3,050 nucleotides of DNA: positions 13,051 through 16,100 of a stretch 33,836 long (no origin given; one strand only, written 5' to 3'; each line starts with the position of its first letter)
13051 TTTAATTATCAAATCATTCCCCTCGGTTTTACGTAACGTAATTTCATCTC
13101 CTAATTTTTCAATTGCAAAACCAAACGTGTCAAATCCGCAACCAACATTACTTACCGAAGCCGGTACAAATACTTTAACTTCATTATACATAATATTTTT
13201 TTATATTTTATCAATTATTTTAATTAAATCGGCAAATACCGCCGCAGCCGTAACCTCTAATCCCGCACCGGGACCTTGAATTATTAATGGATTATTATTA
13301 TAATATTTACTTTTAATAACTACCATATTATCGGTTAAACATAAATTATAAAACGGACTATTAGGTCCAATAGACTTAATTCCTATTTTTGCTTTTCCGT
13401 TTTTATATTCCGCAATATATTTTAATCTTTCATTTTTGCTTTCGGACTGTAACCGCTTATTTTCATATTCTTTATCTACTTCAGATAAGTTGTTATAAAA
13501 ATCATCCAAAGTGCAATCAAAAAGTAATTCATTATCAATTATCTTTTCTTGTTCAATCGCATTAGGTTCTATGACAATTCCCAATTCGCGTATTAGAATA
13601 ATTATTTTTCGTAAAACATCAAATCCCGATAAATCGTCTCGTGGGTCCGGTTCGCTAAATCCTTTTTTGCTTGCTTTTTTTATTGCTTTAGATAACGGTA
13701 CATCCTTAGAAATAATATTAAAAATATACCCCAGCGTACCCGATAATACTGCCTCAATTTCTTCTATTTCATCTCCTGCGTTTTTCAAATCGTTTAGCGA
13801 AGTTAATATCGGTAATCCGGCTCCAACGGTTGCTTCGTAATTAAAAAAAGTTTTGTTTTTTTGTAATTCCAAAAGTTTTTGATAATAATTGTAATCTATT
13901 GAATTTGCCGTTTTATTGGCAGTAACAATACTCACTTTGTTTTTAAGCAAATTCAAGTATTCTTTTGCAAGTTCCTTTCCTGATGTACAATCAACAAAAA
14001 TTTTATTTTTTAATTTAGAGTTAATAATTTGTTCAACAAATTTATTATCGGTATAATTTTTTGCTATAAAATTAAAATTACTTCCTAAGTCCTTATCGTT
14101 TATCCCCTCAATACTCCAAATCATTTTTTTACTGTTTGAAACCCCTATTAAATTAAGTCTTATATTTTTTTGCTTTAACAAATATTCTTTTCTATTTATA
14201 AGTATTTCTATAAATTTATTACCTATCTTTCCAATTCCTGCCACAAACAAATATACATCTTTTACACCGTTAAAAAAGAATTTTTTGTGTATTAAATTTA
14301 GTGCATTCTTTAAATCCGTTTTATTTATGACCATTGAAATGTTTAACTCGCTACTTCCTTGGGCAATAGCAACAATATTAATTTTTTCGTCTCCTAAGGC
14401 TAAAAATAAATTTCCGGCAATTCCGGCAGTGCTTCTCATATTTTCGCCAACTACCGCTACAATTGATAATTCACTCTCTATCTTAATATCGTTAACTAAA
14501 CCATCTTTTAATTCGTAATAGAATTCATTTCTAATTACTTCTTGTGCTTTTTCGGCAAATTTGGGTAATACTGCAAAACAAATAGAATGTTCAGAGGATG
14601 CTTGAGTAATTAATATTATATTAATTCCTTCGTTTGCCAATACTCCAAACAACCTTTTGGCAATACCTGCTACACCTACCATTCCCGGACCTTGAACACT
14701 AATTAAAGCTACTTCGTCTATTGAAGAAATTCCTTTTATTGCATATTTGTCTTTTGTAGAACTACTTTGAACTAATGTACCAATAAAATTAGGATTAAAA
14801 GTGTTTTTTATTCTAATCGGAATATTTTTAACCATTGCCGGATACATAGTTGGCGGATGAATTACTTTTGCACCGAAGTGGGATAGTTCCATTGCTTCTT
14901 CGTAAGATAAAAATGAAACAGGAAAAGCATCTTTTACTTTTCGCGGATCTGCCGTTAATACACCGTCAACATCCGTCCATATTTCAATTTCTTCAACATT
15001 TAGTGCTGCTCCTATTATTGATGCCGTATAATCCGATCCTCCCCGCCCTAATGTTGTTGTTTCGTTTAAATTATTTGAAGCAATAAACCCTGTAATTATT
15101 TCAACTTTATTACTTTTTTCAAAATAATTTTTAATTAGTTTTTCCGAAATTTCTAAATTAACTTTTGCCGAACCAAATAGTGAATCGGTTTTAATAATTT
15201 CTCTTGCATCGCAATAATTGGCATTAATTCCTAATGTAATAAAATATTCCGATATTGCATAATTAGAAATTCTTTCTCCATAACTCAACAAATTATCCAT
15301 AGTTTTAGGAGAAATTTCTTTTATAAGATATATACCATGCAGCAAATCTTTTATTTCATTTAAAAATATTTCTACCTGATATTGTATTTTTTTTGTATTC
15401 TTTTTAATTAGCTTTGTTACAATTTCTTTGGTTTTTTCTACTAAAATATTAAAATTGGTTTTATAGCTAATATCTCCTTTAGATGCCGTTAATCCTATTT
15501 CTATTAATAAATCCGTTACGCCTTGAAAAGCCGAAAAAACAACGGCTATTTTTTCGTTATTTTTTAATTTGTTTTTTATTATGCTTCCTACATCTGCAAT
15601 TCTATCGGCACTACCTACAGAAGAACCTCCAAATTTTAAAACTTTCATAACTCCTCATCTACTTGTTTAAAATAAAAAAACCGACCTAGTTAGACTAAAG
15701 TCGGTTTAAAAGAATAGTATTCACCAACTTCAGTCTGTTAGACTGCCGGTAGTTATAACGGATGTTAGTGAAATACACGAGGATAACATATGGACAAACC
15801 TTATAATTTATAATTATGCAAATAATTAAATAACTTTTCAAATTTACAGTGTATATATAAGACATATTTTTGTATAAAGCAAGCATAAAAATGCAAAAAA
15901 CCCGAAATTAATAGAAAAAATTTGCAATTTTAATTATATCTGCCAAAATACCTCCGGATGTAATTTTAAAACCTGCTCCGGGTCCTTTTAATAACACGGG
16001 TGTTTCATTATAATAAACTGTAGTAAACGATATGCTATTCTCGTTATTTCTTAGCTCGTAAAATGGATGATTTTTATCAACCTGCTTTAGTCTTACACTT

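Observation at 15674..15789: Thr-type leader-peptide attenuator between two aspartokinase-homoserine dehydrogenase paralogues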

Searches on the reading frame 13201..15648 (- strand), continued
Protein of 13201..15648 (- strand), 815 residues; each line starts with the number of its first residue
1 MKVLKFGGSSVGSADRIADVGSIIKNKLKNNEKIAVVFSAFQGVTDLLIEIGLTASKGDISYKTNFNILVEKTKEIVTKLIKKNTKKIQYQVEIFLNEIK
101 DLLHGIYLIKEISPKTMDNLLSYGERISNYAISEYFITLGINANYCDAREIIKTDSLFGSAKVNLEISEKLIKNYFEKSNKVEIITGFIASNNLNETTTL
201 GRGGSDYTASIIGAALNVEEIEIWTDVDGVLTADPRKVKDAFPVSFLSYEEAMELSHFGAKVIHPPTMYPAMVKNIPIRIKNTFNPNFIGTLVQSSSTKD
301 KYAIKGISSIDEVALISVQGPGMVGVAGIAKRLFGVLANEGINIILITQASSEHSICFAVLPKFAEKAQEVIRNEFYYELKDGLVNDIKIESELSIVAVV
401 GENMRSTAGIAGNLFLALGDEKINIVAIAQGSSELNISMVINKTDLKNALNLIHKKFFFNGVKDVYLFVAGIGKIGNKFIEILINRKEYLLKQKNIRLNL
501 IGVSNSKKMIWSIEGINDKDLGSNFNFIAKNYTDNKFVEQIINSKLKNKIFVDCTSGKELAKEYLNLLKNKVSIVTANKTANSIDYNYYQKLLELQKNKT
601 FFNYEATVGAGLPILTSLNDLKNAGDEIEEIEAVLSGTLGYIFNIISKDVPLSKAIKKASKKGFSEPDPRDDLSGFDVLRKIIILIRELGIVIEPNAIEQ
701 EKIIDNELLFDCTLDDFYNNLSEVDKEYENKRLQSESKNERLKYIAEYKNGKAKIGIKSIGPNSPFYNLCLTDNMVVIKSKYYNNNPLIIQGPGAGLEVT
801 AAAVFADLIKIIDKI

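Call 29: find_encoding_contigs(protein=P0014, flank=1500, max_places=2)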
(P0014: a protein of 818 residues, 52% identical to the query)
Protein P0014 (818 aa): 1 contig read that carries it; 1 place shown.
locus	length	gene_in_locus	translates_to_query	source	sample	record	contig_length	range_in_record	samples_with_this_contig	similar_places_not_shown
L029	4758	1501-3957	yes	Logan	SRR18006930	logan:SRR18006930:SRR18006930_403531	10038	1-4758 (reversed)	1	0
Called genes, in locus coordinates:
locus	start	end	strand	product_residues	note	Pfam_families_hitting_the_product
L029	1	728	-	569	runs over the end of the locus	PF00920:ILVD_EDD_N, PF24877:ILV_EDD_C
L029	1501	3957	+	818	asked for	PF00696:AA_kinase, PF01842:ACT (faint), PF22468:ACT_9, PF13840:ACT_7, PF22468:ACT_9, PF03447:NAD_binding_3, PF00742:Homoserine_dh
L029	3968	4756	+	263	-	?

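Call 30: find_encoding_contigs(protein=P0017, flank=1500, max_places=2)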
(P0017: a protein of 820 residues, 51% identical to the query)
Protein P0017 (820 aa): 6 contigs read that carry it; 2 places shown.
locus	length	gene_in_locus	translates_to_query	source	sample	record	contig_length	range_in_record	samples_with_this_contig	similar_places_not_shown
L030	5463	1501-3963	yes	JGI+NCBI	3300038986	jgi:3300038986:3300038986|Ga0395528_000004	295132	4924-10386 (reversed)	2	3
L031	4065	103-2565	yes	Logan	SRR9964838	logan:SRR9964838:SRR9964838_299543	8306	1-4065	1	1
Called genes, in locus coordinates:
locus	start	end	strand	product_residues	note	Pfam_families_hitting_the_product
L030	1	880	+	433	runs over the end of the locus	PF05977:MFS_3, PF07690:MFS_1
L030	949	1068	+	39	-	-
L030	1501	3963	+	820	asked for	PF00696:AA_kinase, PF22468:ACT_9, PF01842:ACT (weak), PF13840:ACT_7 (weak), PF22468:ACT_9, PF03447:NAD_binding_3, PF00742:Homoserine_dh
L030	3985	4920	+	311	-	PF00288:GHMP_kinases_N, PF08544:GHMP_kinases_C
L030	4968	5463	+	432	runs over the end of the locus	PF14821:Thr_synth_N, PF00291:PALP, PF24857:THR4_C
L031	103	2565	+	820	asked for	PF00696:AA_kinase, PF22468:ACT_9, PF01842:ACT (weak), PF13840:ACT_7 (weak), PF22468:ACT_9, PF03447:NAD_binding_3, PF00742:Homoserine_dh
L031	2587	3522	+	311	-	PF00288:GHMP_kinases_N, PF08544:GHMP_kinases_C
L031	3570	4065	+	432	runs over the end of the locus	PF14821:Thr_synth_N, PF00291:PALP, PF24857:THR4_C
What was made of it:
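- The same leader precedes thrA where the upstream gene is ilvD (divergent) or an MFS transporter (calls 29, 30).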

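Call 47: find_encoding_contigs(protein=P0006, flank=1500, max_places=3)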
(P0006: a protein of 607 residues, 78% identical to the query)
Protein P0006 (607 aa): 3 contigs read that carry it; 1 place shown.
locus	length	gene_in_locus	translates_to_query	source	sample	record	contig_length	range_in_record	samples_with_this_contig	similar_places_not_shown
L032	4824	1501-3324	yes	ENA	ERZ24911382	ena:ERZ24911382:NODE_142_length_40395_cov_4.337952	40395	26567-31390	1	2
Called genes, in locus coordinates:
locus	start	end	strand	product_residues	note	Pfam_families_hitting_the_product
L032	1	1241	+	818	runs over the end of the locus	PF00696:AA_kinase, PF13840:ACT_7 (faint), PF01842:ACT (faint), PF22468:ACT_9, PF03447:NAD_binding_3, PF00742:Homoserine_dh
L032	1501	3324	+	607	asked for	PF00696:AA_kinase, PF01842:ACT (weak), PF13840:ACT_7 (weak), PF22468:ACT_9, PF13840:ACT_7 (weak), PF22468:ACT_9, PF03447:NAD_binding_3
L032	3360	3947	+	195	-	PF00742:Homoserine_dh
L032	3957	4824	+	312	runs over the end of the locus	PF00288:GHMP_kinases_N, PF08544:GHMP_kinases_C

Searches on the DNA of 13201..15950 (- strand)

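Call 12: search_rna_families(source=window, start=15600, end=15950, threshold=evalue, max_evalue=10, show_alignments=3)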
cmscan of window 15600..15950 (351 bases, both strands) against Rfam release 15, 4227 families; matches with E-value up to 10: 8.
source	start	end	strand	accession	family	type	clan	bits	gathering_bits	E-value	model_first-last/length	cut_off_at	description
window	15669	15732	-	RF02074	STnc240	Gene; sRNA;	-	27.7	55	0.035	1-77/77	no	Enterobacterial sRNA STnc240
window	15657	15709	-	RF01096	PK-HAV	Cis-reg;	-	23.2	50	1.2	1-56/56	no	HepA virus 3'-terminal pseudoknot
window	15671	15764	-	RF00378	Qrr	Gene; sRNA;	-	21.7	50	0.091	1-108/108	no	Qrr RNA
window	15672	15788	-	RF00033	MicF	Gene; antisense;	-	21.4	79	0.74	1-94/94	no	MicF RNA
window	15669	15744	-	RF04312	trpB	Cis-reg;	-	17.4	59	6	1-107/107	no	trpB ncRNA motif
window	15647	15719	+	RF02362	Yfr10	Gene; sRNA;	-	17.2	43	5.1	1-78/78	no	Cyanobacterial functional RNA 10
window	15817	15848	-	RF03885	mir-4178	Gene; miRNA;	-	14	90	8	1-60/60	no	mir-4178 microRNA precursor family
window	15772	15824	+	RF01419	IsrR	Gene; antisense;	-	12.7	52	2.4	1-187/187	no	Antisense RNA which regulates isiA expression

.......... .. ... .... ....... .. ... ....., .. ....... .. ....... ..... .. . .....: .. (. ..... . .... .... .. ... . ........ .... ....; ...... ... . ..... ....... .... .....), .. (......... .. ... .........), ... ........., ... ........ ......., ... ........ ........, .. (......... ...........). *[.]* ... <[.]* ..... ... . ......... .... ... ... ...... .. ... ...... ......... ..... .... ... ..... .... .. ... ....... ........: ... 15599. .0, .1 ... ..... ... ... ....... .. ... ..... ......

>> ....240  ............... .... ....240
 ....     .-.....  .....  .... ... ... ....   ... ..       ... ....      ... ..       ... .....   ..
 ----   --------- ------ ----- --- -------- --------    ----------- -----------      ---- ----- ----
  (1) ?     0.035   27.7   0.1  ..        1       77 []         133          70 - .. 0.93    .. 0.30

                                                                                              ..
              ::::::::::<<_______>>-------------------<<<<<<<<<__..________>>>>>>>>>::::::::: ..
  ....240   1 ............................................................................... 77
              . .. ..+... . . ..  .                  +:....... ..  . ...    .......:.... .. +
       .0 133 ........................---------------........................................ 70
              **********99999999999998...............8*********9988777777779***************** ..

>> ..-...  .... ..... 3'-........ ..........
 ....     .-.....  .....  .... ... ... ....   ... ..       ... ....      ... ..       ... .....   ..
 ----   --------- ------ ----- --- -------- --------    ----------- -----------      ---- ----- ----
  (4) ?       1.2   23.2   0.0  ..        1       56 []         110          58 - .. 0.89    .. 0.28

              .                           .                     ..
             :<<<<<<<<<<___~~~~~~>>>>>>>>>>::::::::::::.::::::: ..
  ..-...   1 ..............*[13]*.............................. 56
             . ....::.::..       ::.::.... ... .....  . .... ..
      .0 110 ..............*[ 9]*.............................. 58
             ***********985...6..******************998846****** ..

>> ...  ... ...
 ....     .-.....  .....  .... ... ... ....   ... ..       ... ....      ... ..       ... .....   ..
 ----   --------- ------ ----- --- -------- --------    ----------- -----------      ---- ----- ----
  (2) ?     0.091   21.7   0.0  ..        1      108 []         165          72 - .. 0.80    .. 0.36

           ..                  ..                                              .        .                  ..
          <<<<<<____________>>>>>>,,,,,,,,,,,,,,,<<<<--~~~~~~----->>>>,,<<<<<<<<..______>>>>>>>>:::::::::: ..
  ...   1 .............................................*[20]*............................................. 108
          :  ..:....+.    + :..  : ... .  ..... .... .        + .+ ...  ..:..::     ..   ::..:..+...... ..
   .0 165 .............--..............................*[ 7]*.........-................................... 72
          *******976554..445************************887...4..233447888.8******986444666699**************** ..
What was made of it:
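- On T-box / metabolite riboswitch: The sub-threshold hits in 15600-15950 mostly overlap the terminator (STnc240, Qrr, MicF) (call 12).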

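Call 74: search_rna_families(sources=[L026, L029, L030, L008, L035, L022, L036], threshold=gathering)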
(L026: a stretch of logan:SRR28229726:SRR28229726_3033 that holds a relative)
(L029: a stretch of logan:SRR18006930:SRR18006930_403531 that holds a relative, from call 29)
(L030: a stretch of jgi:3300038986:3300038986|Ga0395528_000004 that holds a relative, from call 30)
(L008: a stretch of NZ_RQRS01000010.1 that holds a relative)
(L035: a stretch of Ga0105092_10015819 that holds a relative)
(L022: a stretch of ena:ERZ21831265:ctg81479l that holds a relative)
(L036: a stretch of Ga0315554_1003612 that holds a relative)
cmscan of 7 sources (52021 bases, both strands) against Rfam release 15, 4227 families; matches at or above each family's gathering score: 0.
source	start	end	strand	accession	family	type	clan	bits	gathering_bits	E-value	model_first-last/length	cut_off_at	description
